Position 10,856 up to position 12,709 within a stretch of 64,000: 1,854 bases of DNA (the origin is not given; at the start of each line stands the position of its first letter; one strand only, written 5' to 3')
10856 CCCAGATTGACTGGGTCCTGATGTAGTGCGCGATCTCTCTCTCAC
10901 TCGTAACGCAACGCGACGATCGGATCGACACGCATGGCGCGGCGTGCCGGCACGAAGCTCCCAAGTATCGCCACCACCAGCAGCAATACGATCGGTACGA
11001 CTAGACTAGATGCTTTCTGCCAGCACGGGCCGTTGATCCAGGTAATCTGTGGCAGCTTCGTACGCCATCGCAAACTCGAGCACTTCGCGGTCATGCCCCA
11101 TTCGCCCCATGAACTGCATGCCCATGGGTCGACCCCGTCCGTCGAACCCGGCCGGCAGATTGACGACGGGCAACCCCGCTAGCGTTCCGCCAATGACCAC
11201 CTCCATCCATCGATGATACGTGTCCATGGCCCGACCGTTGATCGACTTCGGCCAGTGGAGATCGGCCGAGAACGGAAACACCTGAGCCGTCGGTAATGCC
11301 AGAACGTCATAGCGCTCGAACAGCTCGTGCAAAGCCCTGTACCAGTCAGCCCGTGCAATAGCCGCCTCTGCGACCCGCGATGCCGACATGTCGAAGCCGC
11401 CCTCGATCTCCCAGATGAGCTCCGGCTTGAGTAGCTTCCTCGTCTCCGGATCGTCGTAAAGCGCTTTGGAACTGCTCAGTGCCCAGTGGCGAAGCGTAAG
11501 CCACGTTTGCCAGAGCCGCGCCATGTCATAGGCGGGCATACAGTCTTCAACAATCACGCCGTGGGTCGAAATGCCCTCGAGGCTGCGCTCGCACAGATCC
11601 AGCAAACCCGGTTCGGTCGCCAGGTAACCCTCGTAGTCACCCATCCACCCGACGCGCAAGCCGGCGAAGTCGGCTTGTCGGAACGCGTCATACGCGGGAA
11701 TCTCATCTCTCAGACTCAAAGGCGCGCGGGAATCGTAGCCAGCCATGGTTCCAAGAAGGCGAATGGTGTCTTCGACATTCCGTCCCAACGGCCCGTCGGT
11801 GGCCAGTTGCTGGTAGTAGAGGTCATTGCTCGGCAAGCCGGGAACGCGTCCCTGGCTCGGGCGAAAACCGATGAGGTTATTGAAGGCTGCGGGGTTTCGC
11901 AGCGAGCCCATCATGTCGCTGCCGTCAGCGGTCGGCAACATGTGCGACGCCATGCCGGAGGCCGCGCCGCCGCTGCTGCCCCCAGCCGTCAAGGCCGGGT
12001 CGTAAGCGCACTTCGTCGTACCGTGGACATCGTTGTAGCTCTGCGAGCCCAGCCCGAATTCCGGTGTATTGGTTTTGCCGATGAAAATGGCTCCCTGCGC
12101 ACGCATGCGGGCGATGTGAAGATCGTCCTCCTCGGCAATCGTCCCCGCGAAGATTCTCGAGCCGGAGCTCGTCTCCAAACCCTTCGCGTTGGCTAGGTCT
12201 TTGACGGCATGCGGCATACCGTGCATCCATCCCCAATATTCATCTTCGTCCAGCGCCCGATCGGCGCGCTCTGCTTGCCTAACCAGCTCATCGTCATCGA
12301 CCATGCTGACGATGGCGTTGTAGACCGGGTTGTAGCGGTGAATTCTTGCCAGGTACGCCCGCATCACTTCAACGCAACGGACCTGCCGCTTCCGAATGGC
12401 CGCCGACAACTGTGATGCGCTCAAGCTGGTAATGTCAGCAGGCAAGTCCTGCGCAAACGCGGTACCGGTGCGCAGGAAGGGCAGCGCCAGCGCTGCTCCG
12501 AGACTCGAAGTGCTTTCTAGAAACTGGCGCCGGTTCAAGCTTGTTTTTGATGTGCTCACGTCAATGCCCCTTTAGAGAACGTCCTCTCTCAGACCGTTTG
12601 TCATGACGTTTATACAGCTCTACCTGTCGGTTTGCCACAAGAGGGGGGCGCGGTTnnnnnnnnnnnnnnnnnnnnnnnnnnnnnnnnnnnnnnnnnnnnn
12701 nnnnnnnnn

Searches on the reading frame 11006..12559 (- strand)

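Call 49: search_protein_families(library=pfam, proteins=[window:11006-12559:-], max_evalue=0.00001)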
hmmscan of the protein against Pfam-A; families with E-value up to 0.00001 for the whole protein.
window:11006-12559:- (517 aa): 1 family
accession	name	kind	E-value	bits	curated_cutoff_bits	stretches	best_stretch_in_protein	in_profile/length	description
PF01425.27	Amidase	-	4.5e-82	276.9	27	1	64-494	1-445/445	Amidase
